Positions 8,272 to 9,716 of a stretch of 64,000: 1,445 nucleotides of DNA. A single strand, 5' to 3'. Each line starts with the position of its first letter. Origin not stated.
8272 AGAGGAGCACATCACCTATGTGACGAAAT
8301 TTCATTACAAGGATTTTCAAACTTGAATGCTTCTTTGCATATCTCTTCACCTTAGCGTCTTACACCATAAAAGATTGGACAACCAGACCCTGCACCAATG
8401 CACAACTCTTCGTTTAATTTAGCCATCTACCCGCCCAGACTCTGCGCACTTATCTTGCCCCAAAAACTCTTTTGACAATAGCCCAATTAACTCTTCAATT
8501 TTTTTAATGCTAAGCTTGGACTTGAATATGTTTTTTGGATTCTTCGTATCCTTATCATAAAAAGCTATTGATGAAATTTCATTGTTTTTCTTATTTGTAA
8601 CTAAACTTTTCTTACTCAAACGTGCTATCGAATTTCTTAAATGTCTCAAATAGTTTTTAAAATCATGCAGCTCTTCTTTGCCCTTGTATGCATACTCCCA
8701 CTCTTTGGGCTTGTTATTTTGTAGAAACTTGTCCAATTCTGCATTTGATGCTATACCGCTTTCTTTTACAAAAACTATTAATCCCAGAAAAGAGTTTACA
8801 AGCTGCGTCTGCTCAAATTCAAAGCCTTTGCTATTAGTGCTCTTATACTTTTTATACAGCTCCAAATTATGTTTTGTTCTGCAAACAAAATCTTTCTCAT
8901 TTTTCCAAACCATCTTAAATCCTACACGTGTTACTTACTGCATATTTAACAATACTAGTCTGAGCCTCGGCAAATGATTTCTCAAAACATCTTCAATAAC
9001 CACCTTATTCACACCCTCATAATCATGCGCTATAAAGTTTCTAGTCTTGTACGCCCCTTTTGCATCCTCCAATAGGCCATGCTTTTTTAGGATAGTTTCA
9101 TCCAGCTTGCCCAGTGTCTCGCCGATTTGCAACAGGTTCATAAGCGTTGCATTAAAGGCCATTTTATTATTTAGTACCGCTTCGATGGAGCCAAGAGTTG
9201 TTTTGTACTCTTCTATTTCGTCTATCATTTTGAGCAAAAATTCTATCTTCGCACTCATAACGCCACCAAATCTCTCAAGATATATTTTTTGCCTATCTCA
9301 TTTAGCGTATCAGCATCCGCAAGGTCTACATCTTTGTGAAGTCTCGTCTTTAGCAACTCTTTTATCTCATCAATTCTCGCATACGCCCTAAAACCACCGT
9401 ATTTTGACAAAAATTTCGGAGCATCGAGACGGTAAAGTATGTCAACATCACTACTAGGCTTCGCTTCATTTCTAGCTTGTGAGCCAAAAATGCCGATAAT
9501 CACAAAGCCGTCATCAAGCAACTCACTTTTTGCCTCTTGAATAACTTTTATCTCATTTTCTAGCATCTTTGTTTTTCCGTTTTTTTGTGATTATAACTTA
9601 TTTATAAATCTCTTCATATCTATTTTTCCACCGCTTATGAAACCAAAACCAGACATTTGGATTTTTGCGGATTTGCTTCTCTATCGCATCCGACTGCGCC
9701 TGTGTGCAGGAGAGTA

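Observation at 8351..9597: Three-gene mntA-hepT-HEPN-like operon inserted in the LOS core locus, with a His-less third HEPN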

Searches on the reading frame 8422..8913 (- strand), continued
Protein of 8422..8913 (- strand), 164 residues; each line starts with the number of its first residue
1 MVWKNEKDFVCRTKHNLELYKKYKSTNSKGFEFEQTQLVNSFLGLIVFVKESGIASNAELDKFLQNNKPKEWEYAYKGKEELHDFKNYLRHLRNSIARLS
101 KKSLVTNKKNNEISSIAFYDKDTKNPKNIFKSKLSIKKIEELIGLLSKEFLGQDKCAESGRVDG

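Call 78: fold_search(model_id=the predicted structure, library=viral)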
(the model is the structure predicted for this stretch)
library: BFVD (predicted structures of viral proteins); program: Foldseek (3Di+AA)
matches with E <= 10: 383; with E <= 0.001: 0
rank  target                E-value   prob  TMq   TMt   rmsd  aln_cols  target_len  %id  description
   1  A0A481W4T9            5.7e-01  0.11  0.24  0.24  20.9       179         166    7  Uncharacterized protein [Pseudomonas phage Psa21]
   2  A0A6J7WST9            8.6e-01  0.11  0.26  0.25  14.7       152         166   13  Uncharacterized protein [uncultured Caudovirales phage]
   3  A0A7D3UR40            8.6e-01  0.04  0.13  0.10  16.3       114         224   13  (no name in the UniProt tables at hand)
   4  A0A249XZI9            9.1e-01  0.08  0.25  0.17  13.9       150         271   13  (no name in the UniProt tables at hand)
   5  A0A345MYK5            9.1e-01  0.06  0.20  0.16  17.1       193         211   10  (no name in the UniProt tables at hand)
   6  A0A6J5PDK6            9.6e-01  0.16  0.19  0.20   3.8        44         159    9  Uncharacterized protein [uncultured Caudovirales phage]
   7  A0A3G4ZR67            1.0e+00  0.04  0.14  0.09  14.4        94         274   12  Uncharacterized protein [Dasosvirus sp.]
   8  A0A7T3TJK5            1.0e+00  0.03  0.11  0.06  16.6       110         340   14  (no name in the UniProt tables at hand)
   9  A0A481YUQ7            1.1e+00  0.05  0.20  0.14  20.7       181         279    8  F-box domain-containing protein [Marseillevirus LCMAC102]
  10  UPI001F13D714         1.1e+00  0.05  0.20  0.11  17.8       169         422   11  (no name look-up for this kind of identifier)
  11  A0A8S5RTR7            1.1e+00  0.54  0.21  0.36   2.2        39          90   20  Uncharacterized protein [Inoviridae sp. ctS4A1]
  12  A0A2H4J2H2            1.1e+00  0.10  0.16  0.30   7.3        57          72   19  Uncharacterized protein [uncultured Caudovirales phage]
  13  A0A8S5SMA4            1.2e+00  0.04  0.20  0.17  14.5       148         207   16  Uncharacterized protein [Myoviridae sp. ctgEf1]
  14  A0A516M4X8            1.3e+00  0.06  0.11  0.14  11.7        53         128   15  (no name in the UniProt tables at hand)
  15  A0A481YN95            1.3e+00  0.06  0.19  0.13  10.8       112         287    4  Uncharacterized protein [Pithovirus LCDPAC01]
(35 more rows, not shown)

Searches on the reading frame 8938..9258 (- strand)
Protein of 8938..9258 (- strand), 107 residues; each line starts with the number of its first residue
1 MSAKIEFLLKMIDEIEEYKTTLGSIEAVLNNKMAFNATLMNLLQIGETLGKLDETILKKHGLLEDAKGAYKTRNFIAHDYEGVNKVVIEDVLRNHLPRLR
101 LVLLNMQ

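Call 3: search_protein_families(library=pfam, proteins=[window:8938-9258:-], max_evalue=1)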
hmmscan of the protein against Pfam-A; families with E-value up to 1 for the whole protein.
window:8938-9258:- (107 aa): 3 families
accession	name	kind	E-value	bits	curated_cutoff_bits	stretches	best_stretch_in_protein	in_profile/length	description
PF01934.22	HepT-like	-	9.5e-13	48.4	23.5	1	9-102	2-116/120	Ribonuclease HepT-like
PF18739.6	HEPN_Apea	-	0.039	14.8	24.4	1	8-92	32-111/136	Apea-like HEPN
PF03210.18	Paramyx_P_V_C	-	0.09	13.2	25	1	3-36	11-44/154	Paramyxovirus P/V phosphoprotein C-terminal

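Call 4: search_protein_families(library=ncbifam, proteins=[window:8938-9258:-], max_evalue=1)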
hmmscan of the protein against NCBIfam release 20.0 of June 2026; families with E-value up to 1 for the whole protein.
window:8938-9258:- (107 aa): 1 family
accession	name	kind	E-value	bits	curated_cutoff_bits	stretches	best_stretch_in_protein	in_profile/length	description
NF047751.1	HepT_toxin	equivalog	1.8e-07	31.1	60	1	56-100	74-118/120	type VII toxin-antitoxin system HepT family RNase toxin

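Call 5: search_protein_families(library=padloc, proteins=[window:8938-9258:-], max_evalue=1)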
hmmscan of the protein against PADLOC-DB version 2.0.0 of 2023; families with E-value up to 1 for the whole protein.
window:8938-9258:- (107 aa): 3 families
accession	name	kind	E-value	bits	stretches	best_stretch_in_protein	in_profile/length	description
PDLC01031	Csx1/Csm6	-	0.0024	15.4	1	26-95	281-330/357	CARF+HEPN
PDLC01509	Csx1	-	0.0072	13.5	1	34-96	346-405/440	CAS-III; associated_signaling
PDLC03836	DzbB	-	0.013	13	1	70-90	297-317/341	-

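Call 7: search_protein_families(library=phrogs, proteins=[window:8938-9258:-], max_evalue=0.1)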
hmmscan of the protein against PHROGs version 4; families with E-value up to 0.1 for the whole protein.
window:8938-9258:- (107 aa): 0 families

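Call 17: find_related_loci(query=window:8938-9258:-, collection=metagenome_contigs, flank=4000)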
Query window:8938-9258:- (107 aa) in metagenome_contigs; peptide patterns used: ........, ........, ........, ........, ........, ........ (x = any residue, [..] = any of these).
600 stretches matched a pattern (row limit reached: there are more); 423 encode a relative of the query (tblastn E <= 1e-3); the best 80 are kept; 80 distinct loci.
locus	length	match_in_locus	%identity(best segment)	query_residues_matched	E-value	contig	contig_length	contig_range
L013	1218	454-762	91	1-103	2e-62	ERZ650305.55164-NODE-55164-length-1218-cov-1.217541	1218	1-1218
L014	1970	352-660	91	1-103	3e-60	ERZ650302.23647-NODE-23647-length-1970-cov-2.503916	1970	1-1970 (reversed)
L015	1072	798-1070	82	1-91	6e-49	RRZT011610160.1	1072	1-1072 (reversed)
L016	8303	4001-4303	52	4-106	2e-31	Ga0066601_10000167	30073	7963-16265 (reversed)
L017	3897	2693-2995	51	4-107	8e-31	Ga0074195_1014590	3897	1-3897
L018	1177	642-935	52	3-103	2e-31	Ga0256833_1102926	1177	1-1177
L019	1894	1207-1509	51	4-107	7e-31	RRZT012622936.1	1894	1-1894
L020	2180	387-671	54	4-100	7e-31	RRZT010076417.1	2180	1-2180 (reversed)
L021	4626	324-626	51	4-107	1e-30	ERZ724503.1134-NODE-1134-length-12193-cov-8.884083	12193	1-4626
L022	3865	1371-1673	51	4-107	1e-30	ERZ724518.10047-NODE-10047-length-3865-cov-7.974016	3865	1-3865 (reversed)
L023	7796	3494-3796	51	4-107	5e-30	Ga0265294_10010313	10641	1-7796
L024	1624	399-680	55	4-100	1e-29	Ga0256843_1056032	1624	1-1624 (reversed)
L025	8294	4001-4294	51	4-103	2e-29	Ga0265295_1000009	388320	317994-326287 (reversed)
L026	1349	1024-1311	57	2-97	2e-29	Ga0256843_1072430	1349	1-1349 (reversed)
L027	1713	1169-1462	56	3-100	5e-29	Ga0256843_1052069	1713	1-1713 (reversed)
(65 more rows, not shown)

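Call 24: search_protein_families(library=pfam, proteins=[L009:6530-7651:+, L008:7332-7889:+, L096:911-1660:+, L093:2169-2492:+, L093:1920-2120:+, L111:600-1355:+], max_evalue=0.1)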
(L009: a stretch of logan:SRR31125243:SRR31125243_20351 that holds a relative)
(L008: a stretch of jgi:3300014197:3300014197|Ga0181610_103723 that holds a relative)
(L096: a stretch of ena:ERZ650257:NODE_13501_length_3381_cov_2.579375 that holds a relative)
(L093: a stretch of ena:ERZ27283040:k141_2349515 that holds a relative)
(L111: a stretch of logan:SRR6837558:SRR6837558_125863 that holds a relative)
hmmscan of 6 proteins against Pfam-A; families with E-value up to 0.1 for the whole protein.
L009:6530-7651:+ (374 aa): 3 families
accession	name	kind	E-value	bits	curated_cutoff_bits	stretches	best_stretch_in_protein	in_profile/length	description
PF14088.11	DUF4268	-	1.8e-36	125.7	27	1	227-363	1-140/140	Domain of unknown function (DUF4268)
PF14281.12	PDDEXK_4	-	0.0085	16.5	22.3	1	47-139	65-156/183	PD-(D/E)XK nuclease superfamily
PF01939.22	NucS_C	-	0.015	15.7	24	1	28-97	3-69/124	Endonuclease NucS C-terminal domain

L008:7332-7889:+ (186 aa): 1 family
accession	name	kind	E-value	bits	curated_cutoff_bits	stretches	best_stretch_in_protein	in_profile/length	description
PF18510.6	NUC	-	0.02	15.9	25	1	41-93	100-152/162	Nuclease domain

L096:911-1660:+ (250 aa): 3 families
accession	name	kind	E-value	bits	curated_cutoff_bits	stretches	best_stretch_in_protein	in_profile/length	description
PF01939.22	NucS_C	-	0.0042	17.5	24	1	28-97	3-69/124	Endonuclease NucS C-terminal domain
PF19591.4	DUF6096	-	0.039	14.6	27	1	95-135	61-101/130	Family of unknown function (DUF6096)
PF18735.6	HEPN_RiboL-PSP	-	0.05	13.9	28.4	0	86-171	48-136/191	RiboL-PSP-HEPN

L093:2169-2492:+ (108 aa): 4 families
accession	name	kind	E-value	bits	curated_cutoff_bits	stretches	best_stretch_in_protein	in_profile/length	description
PF01909.29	NTP_transf_2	-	6.5e-14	52.5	21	1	9-82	3-82/93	Nucleotidyltransferase domain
PF18765.7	Polbeta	-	5.2e-11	43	26.9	1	10-73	3-68/93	Polymerase beta, Nucleotidyltransferase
PF22600.2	MTPAP-like_central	-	1.1e-05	25.9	27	1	17-64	37-82/139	Poly(A) RNA polymerase, mitochondrial-like, central palm domain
PF14792.12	DNA_pol_B_palm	-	0.0011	19.6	25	1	4-73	8-77/113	DNA polymerase beta palm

L093:1920-2120:+ (67 aa): 1 family
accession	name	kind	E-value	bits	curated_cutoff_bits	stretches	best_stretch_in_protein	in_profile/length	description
PF04230.19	PS_pyruv_trans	-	0.047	14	25.3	1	19-51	1-33/280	Polysaccharide pyruvyl transferase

L111:600-1355:+ (252 aa): 4 families
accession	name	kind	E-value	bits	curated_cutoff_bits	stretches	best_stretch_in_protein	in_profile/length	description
PF01939.22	NucS_C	-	0.0013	19.1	24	1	28-98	3-70/124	Endonuclease NucS C-terminal domain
PF14281.12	PDDEXK_4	-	0.0024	18.3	22.3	1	47-140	65-157/183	PD-(D/E)XK nuclease superfamily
PF01431.27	Peptidase_M13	-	0.018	15.1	24.5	1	24-108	55-132/205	Peptidase family M13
PF08548.17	Peptidase_M10_C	-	0.065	13.4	20.7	1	74-158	79-148/193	Peptidase M10 serralysin C terminal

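Call 25: search_protein_families(library=padloc, proteins=[L009:6530-7651:+, L008:7332-7889:+, L096:911-1660:+, L093:2169-2492:+], max_evalue=0.1)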
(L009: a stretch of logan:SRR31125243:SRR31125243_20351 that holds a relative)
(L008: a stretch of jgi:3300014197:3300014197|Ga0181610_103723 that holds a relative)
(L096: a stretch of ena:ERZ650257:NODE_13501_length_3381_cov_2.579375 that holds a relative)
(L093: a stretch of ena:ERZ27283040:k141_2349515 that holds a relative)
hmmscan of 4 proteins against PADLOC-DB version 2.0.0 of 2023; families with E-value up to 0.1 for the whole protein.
L009:6530-7651:+ (374 aa): 10 families
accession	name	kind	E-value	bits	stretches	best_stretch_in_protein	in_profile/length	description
PDLC04913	PDC-S11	-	2.3e-171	567.9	1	1-370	1-371/375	-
PDLC04910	PDC-S11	-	8.6e-73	243.6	1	1-314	1-307/359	-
PDLC04909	PDC-S11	-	1.9e-67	226.3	1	2-360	4-339/347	-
PDLC04915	PDC-S11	-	4e-56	188.9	1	8-225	8-223/379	-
PDLC04914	PDC-S11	-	9.5e-47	157.7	2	146-367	96-312/314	-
PDLC04916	PDC-S11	-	8.3e-38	128.4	1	11-215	10-205/358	-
PDLC04911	PDC-S11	-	7.5e-32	108.9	2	146-365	99-314/318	-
PDLC04912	PDC-S11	-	1.4e-29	101.3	2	147-365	100-312/313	-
PDLC04946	PDC-S18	-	3.5e-06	24.3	1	48-222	62-209/365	-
PDLC04944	PDC-S18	-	7e-05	20.3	1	14-98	10-92/307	-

L008:7332-7889:+ (186 aa): 0 families

L096:911-1660:+ (250 aa): 10 families
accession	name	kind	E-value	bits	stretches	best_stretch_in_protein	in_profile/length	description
PDLC04913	PDC-S11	-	5.8e-118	392.2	1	1-231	1-232/375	-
PDLC04910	PDC-S11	-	3.2e-67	225.3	1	1-218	1-218/359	-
PDLC04909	PDC-S11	-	4.3e-64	215.3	1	2-221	4-221/347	-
PDLC04915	PDC-S11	-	1.1e-56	190.8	1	7-223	7-221/379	-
PDLC04916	PDC-S11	-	2.8e-39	133.2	1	15-215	13-204/358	-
PDLC04914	PDC-S11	-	2.4e-06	24.9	1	9-98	3-93/314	-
PDLC04911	PDC-S11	-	6.4e-05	20.4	1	13-99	7-97/318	-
PDLC04946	PDC-S18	-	0.00012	19.3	1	49-99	63-112/365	-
PDLC04944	PDC-S18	-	0.0002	18.8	1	15-98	11-92/307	-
PDLC04912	PDC-S11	-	0.00035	17.9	1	12-112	6-107/313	-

L093:2169-2492:+ (108 aa): 15 families
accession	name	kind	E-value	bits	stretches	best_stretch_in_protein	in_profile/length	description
PDLC04903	PDC-S09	-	9.7e-11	39.9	1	5-75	13-82/108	-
PDLC04906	PDC-S09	-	3e-07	28.7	1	7-65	12-70/98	-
PDLC04907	PDC-S09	-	3.2e-07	28.5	1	15-71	23-80/114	-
PDLC04904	PDC-S09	-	7.3e-07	27.3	1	4-64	10-69/104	-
PDLC04902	PDC-S09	-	1.1e-05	23.7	1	4-64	6-66/97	-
PDLC04368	PDC-M05A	-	2e-05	22.5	1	7-48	93-136/201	-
PDLC04901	PDC-S09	-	0.00024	19.8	1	4-76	6-80/126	-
PDLC00801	Cyclase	-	0.00092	16.4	1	20-50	46-77/295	oligonucleotide-cyclase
PDLC04905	PDC-S09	-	0.0011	17.3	1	6-64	8-68/101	-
PDLC04369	PDC-M05A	-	0.0014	16.3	1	9-50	94-134/201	-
PDLC00788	Cyclase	-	0.0015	16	1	18-46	42-70/297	oligonucleotide-cyclase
PDLC03298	MTase_II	-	0.0036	14.5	1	38-84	238-284/362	Type II methyltransferase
PDLC04778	PDC-M70A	-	0.0039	14.5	1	6-67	32-97/355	-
PDLC04372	PDC-M05A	-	0.0049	15.2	1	22-46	79-103/167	-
PDLC00794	Cyclase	-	0.0096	13.2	1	21-49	46-75/297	oligonucleotide-cyclase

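Call 67: search_solved_structures(query=window:8938-9258:-, max_evalue=0.01, show_alignments=1)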
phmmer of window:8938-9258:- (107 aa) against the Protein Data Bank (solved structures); distinct sequences matched with E-value up to 0.01: 0.

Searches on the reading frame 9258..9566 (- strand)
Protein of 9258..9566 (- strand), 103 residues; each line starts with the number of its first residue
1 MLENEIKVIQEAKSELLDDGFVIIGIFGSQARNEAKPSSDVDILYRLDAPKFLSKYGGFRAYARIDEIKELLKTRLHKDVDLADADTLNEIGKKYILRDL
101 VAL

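Call 3: search_protein_families(library=pfam, proteins=[window:9258-9566:-], max_evalue=1)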
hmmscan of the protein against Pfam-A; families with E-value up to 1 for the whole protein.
window:9258-9566:- (103 aa): 3 families
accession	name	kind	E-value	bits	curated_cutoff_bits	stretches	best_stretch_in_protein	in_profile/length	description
PF01909.29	NTP_transf_2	-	1.4e-07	32.2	21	1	24-98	17-84/93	Nucleotidyltransferase domain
PF18765.7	Polbeta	-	1.1e-06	29.1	26.9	1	23-90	15-74/93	Polymerase beta, Nucleotidyltransferase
PF22600.2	MTPAP-like_central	-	0.18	12.3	27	1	24-73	42-88/139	Poly(A) RNA polymerase, mitochondrial-like, central palm domain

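Call 4: search_protein_families(library=ncbifam, proteins=[window:9258-9566:-], max_evalue=1)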
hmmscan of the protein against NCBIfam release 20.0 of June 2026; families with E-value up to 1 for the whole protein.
window:9258-9566:- (103 aa): 5 families
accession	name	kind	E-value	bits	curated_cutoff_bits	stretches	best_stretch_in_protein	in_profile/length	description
NF047752.1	MntA_antitoxin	equivalog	4.3e-10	39.4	60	1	23-100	9-77/106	type VII toxin-antitoxin system MntA family adenylyltransferase antitoxin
NF051895.1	anti_phage_HalB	equivalog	0.00062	19.4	190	1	26-45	4-23/211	anti-phage Hailong system nucleotidyltransferase HalB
NF012212.1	ANT_9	subfamily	0.012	14.9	340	1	5-45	5-45/249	aminoglycoside nucleotidyltransferase ANT(9)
NF033061.1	ANT_4p_I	equivalog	0.022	14.4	350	1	7-47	16-56/253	ANT(4')-I family aminoglycoside nucleotidyltransferase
NF000181.1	ANT_4p_Ia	exception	0.12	11.8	500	1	3-45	10-55/253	aminoglycoside O-nucleotidyltransferase ANT(4')-Ia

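Call 5: search_protein_families(library=padloc, proteins=[window:9258-9566:-], max_evalue=1)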
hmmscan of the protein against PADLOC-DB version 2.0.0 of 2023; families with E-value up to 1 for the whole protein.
window:9258-9566:- (103 aa): 9 families
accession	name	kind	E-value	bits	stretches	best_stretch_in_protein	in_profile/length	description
PDLC04904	PDC-S09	-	3.2e-13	47.8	1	18-102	22-97/104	-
PDLC04906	PDC-S09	-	8.5e-13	46.5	1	5-101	7-96/98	-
PDLC04902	PDC-S09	-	7.7e-12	43.4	1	20-101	20-93/97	-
PDLC04903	PDC-S09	-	3.7e-08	31.7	1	7-49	12-54/108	-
PDLC04905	PDC-S09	-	9.5e-07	27.1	1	23-90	23-84/101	-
PDLC04369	PDC-M05A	-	0.00011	19.9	1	11-44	94-126/201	-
PDLC04907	PDC-S09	-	0.00018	19.6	1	25-47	31-53/114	-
PDLC04368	PDC-M05A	-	0.0032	15.3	1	25-44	111-130/201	-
PDLC00814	Cyclase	-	0.056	10.8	1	22-75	52-105/295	oligonucleotide-cyclase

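Call 7: search_protein_families(library=phrogs, proteins=[window:9258-9566:-], max_evalue=0.1)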
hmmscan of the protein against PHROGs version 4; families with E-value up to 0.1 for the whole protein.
window:9258-9566:- (103 aa): 2 families
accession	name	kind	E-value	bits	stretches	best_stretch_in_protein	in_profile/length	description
phrog_388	-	DNA, RNA and nucleotide metabolism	0.013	15.6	1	9-43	25-60/351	nucleotidyltransferase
phrog_24076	-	unknown function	0.025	15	1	23-44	5-26/229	-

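Call 24: search_protein_families(library=pfam, proteins=[L009:6530-7651:+, L008:7332-7889:+, L096:911-1660:+, L093:2169-2492:+, L093:1920-2120:+, L111:600-1355:+], max_evalue=0.1)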
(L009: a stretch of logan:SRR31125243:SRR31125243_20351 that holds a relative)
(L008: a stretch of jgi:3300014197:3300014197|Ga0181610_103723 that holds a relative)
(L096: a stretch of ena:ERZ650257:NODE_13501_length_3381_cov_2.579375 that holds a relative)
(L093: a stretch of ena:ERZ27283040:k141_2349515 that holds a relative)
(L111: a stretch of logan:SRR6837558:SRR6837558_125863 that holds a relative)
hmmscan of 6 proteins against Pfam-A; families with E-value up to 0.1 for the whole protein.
L009:6530-7651:+ (374 aa): 3 families
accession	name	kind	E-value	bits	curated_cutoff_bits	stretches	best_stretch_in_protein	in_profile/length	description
PF14088.11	DUF4268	-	1.8e-36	125.7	27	1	227-363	1-140/140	Domain of unknown function (DUF4268)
PF14281.12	PDDEXK_4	-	0.0085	16.5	22.3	1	47-139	65-156/183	PD-(D/E)XK nuclease superfamily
PF01939.22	NucS_C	-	0.015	15.7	24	1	28-97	3-69/124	Endonuclease NucS C-terminal domain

L008:7332-7889:+ (186 aa): 1 family
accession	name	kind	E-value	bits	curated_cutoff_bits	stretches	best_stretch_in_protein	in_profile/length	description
PF18510.6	NUC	-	0.02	15.9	25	1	41-93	100-152/162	Nuclease domain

L096:911-1660:+ (250 aa): 3 families
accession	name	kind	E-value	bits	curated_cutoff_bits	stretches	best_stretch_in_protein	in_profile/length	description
PF01939.22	NucS_C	-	0.0042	17.5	24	1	28-97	3-69/124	Endonuclease NucS C-terminal domain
PF19591.4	DUF6096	-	0.039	14.6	27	1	95-135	61-101/130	Family of unknown function (DUF6096)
PF18735.6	HEPN_RiboL-PSP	-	0.05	13.9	28.4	0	86-171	48-136/191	RiboL-PSP-HEPN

L093:2169-2492:+ (108 aa): 4 families
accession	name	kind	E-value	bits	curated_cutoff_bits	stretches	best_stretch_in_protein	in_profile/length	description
PF01909.29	NTP_transf_2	-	6.5e-14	52.5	21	1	9-82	3-82/93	Nucleotidyltransferase domain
PF18765.7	Polbeta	-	5.2e-11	43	26.9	1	10-73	3-68/93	Polymerase beta, Nucleotidyltransferase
PF22600.2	MTPAP-like_central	-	1.1e-05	25.9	27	1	17-64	37-82/139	Poly(A) RNA polymerase, mitochondrial-like, central palm domain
PF14792.12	DNA_pol_B_palm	-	0.0011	19.6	25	1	4-73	8-77/113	DNA polymerase beta palm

L093:1920-2120:+ (67 aa): 1 family
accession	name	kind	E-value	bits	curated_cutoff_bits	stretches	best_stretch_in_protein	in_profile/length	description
PF04230.19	PS_pyruv_trans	-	0.047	14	25.3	1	19-51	1-33/280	Polysaccharide pyruvyl transferase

L111:600-1355:+ (252 aa): 4 families
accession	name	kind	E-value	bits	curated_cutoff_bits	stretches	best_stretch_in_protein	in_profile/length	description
PF01939.22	NucS_C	-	0.0013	19.1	24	1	28-98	3-70/124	Endonuclease NucS C-terminal domain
PF14281.12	PDDEXK_4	-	0.0024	18.3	22.3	1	47-140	65-157/183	PD-(D/E)XK nuclease superfamily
PF01431.27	Peptidase_M13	-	0.018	15.1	24.5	1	24-108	55-132/205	Peptidase family M13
PF08548.17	Peptidase_M10_C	-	0.065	13.4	20.7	1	74-158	79-148/193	Peptidase M10 serralysin C terminal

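Call 25: search_protein_families(library=padloc, proteins=[L009:6530-7651:+, L008:7332-7889:+, L096:911-1660:+, L093:2169-2492:+], max_evalue=0.1)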
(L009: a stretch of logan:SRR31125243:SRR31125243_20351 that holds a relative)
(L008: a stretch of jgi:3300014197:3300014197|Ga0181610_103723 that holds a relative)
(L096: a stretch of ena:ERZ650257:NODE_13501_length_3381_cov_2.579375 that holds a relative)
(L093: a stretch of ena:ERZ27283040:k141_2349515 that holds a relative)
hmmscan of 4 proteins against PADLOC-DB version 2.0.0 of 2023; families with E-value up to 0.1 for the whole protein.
L009:6530-7651:+ (374 aa): 10 families
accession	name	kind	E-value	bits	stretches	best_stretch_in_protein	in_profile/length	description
PDLC04913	PDC-S11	-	2.3e-171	567.9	1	1-370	1-371/375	-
PDLC04910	PDC-S11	-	8.6e-73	243.6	1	1-314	1-307/359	-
PDLC04909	PDC-S11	-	1.9e-67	226.3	1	2-360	4-339/347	-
PDLC04915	PDC-S11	-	4e-56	188.9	1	8-225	8-223/379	-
PDLC04914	PDC-S11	-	9.5e-47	157.7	2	146-367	96-312/314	-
PDLC04916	PDC-S11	-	8.3e-38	128.4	1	11-215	10-205/358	-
PDLC04911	PDC-S11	-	7.5e-32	108.9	2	146-365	99-314/318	-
PDLC04912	PDC-S11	-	1.4e-29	101.3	2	147-365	100-312/313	-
PDLC04946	PDC-S18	-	3.5e-06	24.3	1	48-222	62-209/365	-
PDLC04944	PDC-S18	-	7e-05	20.3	1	14-98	10-92/307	-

L008:7332-7889:+ (186 aa): 0 families

L096:911-1660:+ (250 aa): 10 families
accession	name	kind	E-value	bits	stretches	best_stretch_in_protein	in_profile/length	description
PDLC04913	PDC-S11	-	5.8e-118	392.2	1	1-231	1-232/375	-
PDLC04910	PDC-S11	-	3.2e-67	225.3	1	1-218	1-218/359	-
PDLC04909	PDC-S11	-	4.3e-64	215.3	1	2-221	4-221/347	-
PDLC04915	PDC-S11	-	1.1e-56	190.8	1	7-223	7-221/379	-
PDLC04916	PDC-S11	-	2.8e-39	133.2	1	15-215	13-204/358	-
PDLC04914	PDC-S11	-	2.4e-06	24.9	1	9-98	3-93/314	-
PDLC04911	PDC-S11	-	6.4e-05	20.4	1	13-99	7-97/318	-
PDLC04946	PDC-S18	-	0.00012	19.3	1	49-99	63-112/365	-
PDLC04944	PDC-S18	-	0.0002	18.8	1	15-98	11-92/307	-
PDLC04912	PDC-S11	-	0.00035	17.9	1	12-112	6-107/313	-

L093:2169-2492:+ (108 aa): 15 families
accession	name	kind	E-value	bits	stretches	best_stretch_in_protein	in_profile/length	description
PDLC04903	PDC-S09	-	9.7e-11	39.9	1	5-75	13-82/108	-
PDLC04906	PDC-S09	-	3e-07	28.7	1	7-65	12-70/98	-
PDLC04907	PDC-S09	-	3.2e-07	28.5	1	15-71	23-80/114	-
PDLC04904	PDC-S09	-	7.3e-07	27.3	1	4-64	10-69/104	-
PDLC04902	PDC-S09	-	1.1e-05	23.7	1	4-64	6-66/97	-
PDLC04368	PDC-M05A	-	2e-05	22.5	1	7-48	93-136/201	-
PDLC04901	PDC-S09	-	0.00024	19.8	1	4-76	6-80/126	-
PDLC00801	Cyclase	-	0.00092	16.4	1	20-50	46-77/295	oligonucleotide-cyclase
PDLC04905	PDC-S09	-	0.0011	17.3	1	6-64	8-68/101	-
PDLC04369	PDC-M05A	-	0.0014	16.3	1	9-50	94-134/201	-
PDLC00788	Cyclase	-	0.0015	16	1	18-46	42-70/297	oligonucleotide-cyclase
PDLC03298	MTase_II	-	0.0036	14.5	1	38-84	238-284/362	Type II methyltransferase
PDLC04778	PDC-M70A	-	0.0039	14.5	1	6-67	32-97/355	-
PDLC04372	PDC-M05A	-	0.0049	15.2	1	22-46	79-103/167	-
PDLC00794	Cyclase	-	0.0096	13.2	1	21-49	46-75/297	oligonucleotide-cyclase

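Call 68: search_solved_structures(query=window:9258-9566:-, max_evalue=0.01, show_alignments=1)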
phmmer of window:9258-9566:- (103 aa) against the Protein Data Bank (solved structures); distinct sequences matched with E-value up to 0.01: 0.
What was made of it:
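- Tried and rejected: phmmer of HepT and MntA against PDB sequences found no hit (calls 67, 68).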
